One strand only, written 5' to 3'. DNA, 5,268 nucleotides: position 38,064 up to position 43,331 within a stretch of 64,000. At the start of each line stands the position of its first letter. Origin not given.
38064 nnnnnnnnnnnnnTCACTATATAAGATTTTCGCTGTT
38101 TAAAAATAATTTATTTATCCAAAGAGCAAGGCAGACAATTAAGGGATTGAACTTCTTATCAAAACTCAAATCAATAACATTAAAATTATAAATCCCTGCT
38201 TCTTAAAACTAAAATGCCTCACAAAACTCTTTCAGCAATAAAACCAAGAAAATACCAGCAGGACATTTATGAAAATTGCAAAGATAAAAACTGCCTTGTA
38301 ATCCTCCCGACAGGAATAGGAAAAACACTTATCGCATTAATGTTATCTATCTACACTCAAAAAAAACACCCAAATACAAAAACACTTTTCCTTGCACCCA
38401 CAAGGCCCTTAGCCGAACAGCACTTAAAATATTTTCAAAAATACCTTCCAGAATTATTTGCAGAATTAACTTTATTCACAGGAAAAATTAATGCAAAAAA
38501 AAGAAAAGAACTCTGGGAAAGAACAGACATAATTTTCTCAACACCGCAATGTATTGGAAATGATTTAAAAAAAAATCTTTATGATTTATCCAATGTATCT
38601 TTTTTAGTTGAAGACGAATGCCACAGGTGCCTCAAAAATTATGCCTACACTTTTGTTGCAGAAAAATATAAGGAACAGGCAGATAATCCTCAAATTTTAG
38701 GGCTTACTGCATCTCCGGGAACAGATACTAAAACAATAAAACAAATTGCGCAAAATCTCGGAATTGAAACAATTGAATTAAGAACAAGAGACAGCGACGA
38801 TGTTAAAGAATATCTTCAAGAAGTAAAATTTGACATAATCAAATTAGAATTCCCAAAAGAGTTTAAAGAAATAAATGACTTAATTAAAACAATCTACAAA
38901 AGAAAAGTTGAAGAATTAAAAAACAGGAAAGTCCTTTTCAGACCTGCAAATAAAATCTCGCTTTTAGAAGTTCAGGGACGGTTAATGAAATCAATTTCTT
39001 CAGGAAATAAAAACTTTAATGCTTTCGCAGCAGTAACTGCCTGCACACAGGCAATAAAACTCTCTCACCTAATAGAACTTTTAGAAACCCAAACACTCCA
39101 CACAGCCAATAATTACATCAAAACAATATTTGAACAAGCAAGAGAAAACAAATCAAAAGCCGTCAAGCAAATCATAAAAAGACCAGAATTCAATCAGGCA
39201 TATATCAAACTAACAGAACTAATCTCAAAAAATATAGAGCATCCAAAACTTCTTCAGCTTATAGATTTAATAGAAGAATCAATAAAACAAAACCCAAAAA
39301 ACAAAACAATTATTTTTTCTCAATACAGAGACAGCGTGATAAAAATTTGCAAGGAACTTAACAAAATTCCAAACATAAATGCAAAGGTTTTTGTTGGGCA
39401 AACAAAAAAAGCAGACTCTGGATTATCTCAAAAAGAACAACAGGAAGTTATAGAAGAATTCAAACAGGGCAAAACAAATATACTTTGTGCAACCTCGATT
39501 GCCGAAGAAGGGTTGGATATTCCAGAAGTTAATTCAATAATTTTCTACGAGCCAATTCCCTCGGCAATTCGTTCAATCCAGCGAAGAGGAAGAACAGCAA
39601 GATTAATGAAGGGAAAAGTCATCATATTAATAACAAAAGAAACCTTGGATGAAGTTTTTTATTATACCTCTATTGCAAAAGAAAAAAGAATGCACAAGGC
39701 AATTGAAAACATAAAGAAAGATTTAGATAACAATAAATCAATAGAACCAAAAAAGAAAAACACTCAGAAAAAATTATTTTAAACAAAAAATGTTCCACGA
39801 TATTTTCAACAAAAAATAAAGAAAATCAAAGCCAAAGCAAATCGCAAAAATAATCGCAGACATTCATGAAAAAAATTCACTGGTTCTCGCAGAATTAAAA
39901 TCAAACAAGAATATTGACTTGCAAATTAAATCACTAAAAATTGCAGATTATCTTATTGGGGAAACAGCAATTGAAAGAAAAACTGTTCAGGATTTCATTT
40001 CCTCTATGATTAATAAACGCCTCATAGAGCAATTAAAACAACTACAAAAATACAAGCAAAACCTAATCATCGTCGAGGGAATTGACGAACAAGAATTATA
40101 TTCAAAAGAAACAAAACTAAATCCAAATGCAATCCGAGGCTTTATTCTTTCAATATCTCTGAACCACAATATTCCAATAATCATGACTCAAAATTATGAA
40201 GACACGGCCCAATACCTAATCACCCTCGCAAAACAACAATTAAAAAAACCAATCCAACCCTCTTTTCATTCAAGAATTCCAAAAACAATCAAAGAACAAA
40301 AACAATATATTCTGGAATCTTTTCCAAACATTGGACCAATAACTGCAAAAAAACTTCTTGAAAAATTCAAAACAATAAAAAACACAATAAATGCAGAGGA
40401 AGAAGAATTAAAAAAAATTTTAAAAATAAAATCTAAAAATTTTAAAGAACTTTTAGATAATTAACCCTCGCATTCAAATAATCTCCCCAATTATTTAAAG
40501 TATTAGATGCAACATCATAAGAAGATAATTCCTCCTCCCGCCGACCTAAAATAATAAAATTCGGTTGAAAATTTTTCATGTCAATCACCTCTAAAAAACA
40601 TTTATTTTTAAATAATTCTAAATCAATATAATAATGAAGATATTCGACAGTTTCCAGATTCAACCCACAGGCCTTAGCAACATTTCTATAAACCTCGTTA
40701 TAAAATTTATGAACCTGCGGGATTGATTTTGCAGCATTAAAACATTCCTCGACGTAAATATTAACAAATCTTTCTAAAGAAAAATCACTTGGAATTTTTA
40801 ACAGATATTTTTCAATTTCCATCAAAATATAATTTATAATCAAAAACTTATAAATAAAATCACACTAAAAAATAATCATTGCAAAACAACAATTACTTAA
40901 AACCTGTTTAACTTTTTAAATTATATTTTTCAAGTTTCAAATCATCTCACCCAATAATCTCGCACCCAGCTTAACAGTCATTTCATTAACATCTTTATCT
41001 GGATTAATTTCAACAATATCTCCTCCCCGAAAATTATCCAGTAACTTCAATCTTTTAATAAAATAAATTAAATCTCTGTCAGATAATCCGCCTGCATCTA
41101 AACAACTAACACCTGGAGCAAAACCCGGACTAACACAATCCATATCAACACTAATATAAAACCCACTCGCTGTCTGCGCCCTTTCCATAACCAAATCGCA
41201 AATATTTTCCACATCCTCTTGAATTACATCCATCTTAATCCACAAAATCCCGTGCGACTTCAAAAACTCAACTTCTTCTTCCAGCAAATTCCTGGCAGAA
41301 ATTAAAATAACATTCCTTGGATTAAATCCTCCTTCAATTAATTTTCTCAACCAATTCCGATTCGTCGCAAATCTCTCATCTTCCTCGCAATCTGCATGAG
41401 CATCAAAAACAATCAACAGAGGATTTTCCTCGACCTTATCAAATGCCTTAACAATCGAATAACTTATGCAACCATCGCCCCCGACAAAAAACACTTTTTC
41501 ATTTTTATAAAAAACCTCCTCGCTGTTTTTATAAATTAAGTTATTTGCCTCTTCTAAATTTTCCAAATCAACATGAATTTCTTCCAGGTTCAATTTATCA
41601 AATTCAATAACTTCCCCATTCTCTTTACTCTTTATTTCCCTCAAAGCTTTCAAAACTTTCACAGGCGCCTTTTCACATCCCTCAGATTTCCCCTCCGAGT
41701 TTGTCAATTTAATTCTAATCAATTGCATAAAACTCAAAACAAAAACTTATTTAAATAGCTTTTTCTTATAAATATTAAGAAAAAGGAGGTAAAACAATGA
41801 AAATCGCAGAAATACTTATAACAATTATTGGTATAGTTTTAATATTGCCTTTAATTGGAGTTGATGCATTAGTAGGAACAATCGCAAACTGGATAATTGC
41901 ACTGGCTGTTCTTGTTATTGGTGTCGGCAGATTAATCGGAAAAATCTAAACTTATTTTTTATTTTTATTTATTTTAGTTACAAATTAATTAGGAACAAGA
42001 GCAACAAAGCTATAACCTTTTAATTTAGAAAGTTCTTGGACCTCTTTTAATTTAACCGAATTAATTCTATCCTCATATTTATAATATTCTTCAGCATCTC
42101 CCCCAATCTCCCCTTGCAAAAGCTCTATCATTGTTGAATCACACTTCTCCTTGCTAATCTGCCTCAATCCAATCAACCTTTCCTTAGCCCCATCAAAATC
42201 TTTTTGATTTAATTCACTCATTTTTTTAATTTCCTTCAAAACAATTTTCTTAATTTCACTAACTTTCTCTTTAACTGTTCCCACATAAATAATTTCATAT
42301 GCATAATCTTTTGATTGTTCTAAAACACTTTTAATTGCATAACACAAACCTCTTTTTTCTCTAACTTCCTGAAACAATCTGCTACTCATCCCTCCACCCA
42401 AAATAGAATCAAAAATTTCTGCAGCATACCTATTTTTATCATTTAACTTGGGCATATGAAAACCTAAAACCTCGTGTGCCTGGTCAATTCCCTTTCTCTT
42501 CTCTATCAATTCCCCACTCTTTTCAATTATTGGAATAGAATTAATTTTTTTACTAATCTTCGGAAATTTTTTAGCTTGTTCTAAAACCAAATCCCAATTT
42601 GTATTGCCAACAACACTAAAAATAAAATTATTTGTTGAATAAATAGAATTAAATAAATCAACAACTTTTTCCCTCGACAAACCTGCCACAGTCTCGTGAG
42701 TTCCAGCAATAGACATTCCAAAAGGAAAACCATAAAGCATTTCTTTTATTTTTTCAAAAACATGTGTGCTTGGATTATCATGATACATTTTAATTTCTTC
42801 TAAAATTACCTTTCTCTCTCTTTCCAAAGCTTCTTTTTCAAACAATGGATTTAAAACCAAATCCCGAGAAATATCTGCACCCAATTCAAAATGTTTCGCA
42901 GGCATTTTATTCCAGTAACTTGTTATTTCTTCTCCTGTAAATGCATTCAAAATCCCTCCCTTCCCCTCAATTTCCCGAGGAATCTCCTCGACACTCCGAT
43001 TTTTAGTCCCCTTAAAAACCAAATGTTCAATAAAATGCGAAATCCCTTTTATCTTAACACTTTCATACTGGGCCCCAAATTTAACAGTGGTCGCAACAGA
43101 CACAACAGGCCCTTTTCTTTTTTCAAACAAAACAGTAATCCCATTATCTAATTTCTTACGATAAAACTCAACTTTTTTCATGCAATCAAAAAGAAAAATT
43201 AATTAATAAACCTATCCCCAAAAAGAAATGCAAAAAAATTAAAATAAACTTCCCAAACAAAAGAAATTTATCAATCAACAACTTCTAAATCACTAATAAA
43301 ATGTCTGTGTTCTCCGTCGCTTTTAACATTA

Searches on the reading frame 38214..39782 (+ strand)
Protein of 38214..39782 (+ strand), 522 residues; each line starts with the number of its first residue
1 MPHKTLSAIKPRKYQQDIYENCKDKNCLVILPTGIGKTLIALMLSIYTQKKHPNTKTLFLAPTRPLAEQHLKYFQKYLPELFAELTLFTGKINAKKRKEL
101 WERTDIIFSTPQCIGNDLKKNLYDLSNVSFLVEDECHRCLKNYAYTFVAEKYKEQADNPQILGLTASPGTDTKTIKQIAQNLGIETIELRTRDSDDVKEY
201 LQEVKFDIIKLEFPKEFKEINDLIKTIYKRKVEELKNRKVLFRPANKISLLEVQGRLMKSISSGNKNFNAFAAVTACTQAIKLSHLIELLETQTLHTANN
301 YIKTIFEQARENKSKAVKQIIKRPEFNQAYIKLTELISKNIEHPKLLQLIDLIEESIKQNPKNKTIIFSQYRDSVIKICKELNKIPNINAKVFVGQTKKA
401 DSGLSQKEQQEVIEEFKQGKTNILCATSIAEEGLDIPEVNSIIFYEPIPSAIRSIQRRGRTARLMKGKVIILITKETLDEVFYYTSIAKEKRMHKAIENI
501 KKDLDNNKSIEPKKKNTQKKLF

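Call 94: search_protein_families(library=pfam, max_evalue=0.00001, proteins=[window:38214-39782:+])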
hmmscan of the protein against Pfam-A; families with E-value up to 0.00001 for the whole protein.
window:38214-39782:+ (522 aa): 5 families
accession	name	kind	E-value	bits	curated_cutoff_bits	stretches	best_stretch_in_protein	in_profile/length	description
PF00270.35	DEAD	-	1.4e-28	100.2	26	1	13-172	2-164/167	DEAD/DEAH box helicase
PF00271.37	Helicase_C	-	6.6e-26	91.2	23.5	1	349-464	6-109/110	Helicase conserved C-terminal domain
PF04851.21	ResIII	-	9e-25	87.9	22.5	1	9-168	2-162/164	Type III restriction enzyme, res subunit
PF21210.2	RNA_helicase_helical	-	3.1e-13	50.2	27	1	243-329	22-106/108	Putative ATP-dependent RNA helicase, helical bundle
PF18766.7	SWI2_SNF2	-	5.3e-06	26.7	26.7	1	23-173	17-160/221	SWI2/SNF2 ATPase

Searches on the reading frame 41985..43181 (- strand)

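Call 94: search_protein_families(library=pfam, max_evalue=0.00001, proteins=[window:41985-43181:-])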
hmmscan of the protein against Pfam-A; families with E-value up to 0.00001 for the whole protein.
window:41985-43181:- (398 aa): 2 families
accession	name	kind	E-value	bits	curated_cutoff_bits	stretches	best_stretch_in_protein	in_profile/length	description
PF00675.25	Peptidase_M16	-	1.7e-30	106.3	22.3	1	17-161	2-148/149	Insulinase (Peptidase family M16)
PF05193.26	Peptidase_M16_C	-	2.7e-28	99.5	23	1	168-336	2-181/181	Peptidase M16 inactive domain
